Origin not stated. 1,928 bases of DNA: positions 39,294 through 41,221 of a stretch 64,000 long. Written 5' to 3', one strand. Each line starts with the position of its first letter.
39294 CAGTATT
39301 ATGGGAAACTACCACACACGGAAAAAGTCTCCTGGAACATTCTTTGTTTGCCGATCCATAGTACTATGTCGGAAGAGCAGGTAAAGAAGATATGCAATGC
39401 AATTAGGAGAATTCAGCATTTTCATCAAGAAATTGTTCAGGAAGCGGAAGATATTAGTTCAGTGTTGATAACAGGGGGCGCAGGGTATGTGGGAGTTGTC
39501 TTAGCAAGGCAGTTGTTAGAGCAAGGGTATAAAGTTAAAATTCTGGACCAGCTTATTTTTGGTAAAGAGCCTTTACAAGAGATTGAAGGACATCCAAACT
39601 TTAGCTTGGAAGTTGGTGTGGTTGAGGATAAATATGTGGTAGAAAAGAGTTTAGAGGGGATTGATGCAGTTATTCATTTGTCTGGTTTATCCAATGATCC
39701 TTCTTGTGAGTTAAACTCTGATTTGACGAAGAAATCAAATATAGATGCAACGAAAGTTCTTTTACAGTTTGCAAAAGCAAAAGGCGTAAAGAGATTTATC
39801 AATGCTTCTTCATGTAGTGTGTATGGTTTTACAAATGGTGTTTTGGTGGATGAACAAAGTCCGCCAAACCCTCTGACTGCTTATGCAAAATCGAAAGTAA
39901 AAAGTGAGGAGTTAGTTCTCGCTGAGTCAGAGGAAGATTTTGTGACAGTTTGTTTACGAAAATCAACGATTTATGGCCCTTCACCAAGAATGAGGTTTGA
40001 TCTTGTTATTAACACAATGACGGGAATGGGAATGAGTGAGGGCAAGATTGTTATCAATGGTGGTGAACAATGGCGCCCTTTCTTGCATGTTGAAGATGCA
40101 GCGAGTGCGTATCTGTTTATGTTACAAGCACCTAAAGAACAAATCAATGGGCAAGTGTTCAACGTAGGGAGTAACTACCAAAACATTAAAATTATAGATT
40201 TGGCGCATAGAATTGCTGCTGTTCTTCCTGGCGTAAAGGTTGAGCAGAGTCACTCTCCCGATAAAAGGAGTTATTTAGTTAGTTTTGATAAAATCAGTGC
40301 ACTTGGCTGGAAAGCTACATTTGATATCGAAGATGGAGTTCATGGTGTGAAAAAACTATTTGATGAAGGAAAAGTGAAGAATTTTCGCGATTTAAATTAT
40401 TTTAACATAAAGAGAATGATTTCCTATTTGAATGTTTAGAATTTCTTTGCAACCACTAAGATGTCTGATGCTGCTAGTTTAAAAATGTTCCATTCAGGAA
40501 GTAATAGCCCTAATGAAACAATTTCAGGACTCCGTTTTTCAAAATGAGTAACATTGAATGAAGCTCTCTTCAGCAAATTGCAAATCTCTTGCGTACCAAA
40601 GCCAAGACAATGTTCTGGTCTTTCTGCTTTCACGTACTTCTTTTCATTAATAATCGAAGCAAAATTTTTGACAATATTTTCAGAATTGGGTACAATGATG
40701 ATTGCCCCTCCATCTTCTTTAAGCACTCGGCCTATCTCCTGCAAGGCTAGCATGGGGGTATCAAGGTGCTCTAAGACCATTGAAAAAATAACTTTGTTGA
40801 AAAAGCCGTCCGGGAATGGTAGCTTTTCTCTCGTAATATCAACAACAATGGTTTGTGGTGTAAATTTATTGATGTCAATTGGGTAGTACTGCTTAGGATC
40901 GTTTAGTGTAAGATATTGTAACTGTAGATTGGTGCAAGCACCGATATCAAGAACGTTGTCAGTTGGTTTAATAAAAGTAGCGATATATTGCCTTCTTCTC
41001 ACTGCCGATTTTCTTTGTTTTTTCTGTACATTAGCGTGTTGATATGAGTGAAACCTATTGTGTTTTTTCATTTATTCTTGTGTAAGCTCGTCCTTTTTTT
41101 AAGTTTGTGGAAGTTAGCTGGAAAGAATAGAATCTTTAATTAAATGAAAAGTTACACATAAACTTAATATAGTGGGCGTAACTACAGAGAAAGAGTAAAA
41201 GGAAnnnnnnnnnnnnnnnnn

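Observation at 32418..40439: Nonulosonic-acid module combining NeuB/NeuA with two APH-fold kinases and a HAD phosphatase, plus an aminotransferase-dehydratase fusion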

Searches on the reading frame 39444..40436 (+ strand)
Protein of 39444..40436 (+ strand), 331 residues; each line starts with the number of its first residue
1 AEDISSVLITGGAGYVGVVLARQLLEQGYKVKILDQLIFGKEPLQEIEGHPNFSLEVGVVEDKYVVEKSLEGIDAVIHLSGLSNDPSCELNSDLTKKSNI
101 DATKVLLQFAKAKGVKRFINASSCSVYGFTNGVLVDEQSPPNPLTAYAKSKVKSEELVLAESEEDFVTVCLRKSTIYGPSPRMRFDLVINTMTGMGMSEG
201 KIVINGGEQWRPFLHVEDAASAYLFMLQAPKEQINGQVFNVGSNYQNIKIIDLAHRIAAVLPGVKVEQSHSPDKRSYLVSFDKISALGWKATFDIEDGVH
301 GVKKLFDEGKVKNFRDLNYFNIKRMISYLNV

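Call 82: search_solved_structures(query=window:39444-40436:+, max_evalue=1e-10)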
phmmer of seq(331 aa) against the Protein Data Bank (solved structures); distinct sequences matched with E-value up to 1e-10: 71 (the best 60 are shown).
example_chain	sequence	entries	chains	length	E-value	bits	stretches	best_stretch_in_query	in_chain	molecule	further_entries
6vo6_A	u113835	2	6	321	5.5e-45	157.2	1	6-318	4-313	Putative sugar-nucleotide epimerase/dehydratease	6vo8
6wjb_A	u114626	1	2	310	3.8e-25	92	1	6-242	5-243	NAD-dependent epimerase/dehydratase family protein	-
8rdg_A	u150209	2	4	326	1.9e-24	89.8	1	7-308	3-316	SDR family NAD(P)-dependent oxidoreductase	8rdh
6wj9_A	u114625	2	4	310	3.6e-24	88.8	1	6-242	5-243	NAD-dependent epimerase/dehydratase family protein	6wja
8rdi_A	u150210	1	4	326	6.8e-24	87.9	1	7-308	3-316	SDR family NAD(P)-dependent oxidoreductase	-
3vps_A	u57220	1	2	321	1.2e-19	74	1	7-270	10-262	NAD-dependent epimerase/dehydratase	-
8wxk_A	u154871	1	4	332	1.4e-19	73.7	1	6-161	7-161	UDP-glucose 4-epimerase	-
3icp_A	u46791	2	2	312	4.2e-19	72.2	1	7-275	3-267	NAD-dependent epimerase/dehydratase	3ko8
6kv9_A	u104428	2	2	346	4.8e-19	72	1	6-297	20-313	MoeE5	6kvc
6zl6_A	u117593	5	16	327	1.9e-18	70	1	7-260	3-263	Epimerase domain-containing protein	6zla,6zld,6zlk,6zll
3ehe_A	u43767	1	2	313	2.4e-18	69.7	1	5-301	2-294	UDP-glucose 4-epimerase (GalE-1)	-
4zrm_A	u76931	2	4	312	3.9e-18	69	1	6-300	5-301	UDP-glucose 4-epimerase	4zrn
6zlj_A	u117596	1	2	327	6.9e-18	68.2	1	7-260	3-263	Epimerase domain-containing protein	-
8vr2_A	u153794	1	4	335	1.3e-17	67.3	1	6-299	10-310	NAD-dependent epimerase/dehydratase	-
4lk3_A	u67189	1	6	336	1.7e-17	66.9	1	3-302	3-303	UDP-glucuronic acid decarboxylase 1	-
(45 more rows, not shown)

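Call 89: search_solved_structures(query=window:39444-40436:+, max_evalue=1e-22, show_alignments=3)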
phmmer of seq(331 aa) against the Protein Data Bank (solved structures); distinct sequences matched with E-value up to 1e-22: 5.
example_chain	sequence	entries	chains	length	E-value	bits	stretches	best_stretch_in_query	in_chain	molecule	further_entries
6vo6_A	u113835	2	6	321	5.5e-45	157.2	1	6-318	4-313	Putative sugar-nucleotide epimerase/dehydratease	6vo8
6wjb_A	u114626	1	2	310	3.8e-25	92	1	6-242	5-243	NAD-dependent epimerase/dehydratase family protein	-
8rdg_A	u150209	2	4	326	1.9e-24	89.8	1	7-308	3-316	SDR family NAD(P)-dependent oxidoreductase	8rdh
6wj9_A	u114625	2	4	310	3.6e-24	88.8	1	6-242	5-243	NAD-dependent epimerase/dehydratase family protein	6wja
8rdi_A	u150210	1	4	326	6.8e-24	87.9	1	7-308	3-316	SDR family NAD(P)-dependent oxidoreductase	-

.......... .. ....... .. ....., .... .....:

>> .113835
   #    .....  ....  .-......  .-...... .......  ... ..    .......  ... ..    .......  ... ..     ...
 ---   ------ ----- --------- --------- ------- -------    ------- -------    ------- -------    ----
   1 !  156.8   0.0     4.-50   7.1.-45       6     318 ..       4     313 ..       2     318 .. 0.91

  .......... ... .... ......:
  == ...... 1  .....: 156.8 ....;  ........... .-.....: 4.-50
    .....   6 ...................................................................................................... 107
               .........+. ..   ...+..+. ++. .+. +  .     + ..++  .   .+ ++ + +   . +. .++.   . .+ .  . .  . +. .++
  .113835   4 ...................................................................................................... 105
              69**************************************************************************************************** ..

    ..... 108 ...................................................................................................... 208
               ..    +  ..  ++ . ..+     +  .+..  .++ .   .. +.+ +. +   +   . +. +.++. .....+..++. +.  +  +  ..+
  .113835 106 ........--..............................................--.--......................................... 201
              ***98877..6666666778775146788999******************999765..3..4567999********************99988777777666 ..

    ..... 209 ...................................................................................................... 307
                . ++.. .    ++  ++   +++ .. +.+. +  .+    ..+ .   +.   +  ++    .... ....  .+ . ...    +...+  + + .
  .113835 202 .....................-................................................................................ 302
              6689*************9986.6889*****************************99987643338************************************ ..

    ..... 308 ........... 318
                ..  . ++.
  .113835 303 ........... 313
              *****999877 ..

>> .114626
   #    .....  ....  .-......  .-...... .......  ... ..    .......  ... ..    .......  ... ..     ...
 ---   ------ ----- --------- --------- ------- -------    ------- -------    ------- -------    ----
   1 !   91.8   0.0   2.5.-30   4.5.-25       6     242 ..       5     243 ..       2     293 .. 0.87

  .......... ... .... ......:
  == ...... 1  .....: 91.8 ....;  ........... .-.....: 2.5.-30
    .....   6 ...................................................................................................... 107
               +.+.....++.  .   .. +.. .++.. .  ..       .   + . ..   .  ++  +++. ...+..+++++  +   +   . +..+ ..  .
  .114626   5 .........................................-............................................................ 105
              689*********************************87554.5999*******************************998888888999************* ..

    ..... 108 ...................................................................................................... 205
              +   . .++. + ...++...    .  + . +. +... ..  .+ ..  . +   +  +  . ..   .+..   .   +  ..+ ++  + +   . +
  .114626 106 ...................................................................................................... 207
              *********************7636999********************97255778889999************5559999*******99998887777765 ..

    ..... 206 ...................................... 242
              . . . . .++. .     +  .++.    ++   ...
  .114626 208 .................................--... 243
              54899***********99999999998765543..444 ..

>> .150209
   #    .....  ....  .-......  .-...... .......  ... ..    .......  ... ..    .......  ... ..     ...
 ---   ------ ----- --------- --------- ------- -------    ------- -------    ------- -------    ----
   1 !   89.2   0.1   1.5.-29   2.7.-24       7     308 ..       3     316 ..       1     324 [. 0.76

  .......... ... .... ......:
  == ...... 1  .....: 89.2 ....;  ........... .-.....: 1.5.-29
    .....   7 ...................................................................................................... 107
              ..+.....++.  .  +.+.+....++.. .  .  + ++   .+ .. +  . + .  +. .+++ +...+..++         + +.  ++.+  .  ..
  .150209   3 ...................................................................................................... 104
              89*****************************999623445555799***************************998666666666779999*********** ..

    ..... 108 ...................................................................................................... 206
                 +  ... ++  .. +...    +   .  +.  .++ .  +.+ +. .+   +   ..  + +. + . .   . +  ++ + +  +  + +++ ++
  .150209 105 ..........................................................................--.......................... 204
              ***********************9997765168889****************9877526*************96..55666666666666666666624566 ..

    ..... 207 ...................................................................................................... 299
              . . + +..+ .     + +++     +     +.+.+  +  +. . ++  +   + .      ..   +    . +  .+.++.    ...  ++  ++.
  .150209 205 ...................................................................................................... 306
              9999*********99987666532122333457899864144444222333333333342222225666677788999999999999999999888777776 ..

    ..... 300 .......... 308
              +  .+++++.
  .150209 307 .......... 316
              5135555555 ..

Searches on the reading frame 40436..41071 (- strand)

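Call 3: search_protein_families(library=pfam, proteins=[window:40436-41071:-], max_evalue=0.01)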
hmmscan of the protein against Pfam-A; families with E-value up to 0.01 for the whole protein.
window:40436-41071:- (211 aa): 4 families
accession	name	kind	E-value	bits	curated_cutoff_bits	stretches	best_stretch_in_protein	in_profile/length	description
PF13489.12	Methyltransf_23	-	7.7e-13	48.9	27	1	17-176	3-163/164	Methyltransferase domain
PF08241.18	Methyltransf_11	-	1.5e-11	45.2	21.2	1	41-124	1-94/95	Methyltransferase domain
PF13649.12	Methyltransf_25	-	1.7e-05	25.8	27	1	74-121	50-97/97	Methyltransferase domain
PF13847.12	Methyltransf_31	-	1.7e-05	25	27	1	82-160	64-134/145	Methyltransferase domain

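Call 4: search_protein_families(library=ncbifam, proteins=[window:40436-41071:-], max_evalue=0.01)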
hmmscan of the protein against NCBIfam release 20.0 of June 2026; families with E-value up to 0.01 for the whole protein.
window:40436-41071:- (211 aa): 10 families
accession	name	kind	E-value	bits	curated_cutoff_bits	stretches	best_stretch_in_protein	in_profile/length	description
NF045667.1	MTase_DVU1556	equivalog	3.4e-09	36.5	155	1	33-184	19-172/213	DVU_1556 family methyltransferase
NF001241.0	PRK00216.1-2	equivalog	1.6e-06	27.9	327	1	25-143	40-164/231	demethylmenaquinone methyltransferase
NF001240.0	PRK00216.1-1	equivalog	1.4e-05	24.2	378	1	76-139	119-181/251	bifunctional demethylmenaquinone methyltransferase/2-methoxy-6-polyprenyl-1,4-benzoquinol methylase UbiE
NF052510.1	methyltran_MpqE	exception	0.00031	20.2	335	1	70-125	96-151/234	methyl-plastoquinone biosynthesis methyltransferase MpqE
TIGR02072.1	BioC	equivalog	0.00034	20.5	184.95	1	10-128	9-135/244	malonyl-ACP O-methyltransferase BioC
NF043040.1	corrin_prot_MT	hypoth_equivalog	0.002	17.6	180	0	85-125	105-147/216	corrinoid protein-associated methyltransferase CpaM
TIGR01934.1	MenG_MenH_UbiE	subfamily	0.0021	17.4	158.35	1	81-130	97-146/223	ubiquinone/menaquinone biosynthesis methyltransferase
NF041537.1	ArsM_AhpD_UU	exception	0.0027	16.5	510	1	77-127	132-181/345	arsenite methyltransferase/AhpD domain selenoprotein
NF001243.0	PRK00216.1-4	equivalog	0.0035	16.7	235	1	83-139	109-164/237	demethylmenaquinone methyltransferase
NF047649.1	MTase_UXPK_star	exception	0.0037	16.3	460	0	81-125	137-180/283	methyltransferase/UXPK-star double selenoprotein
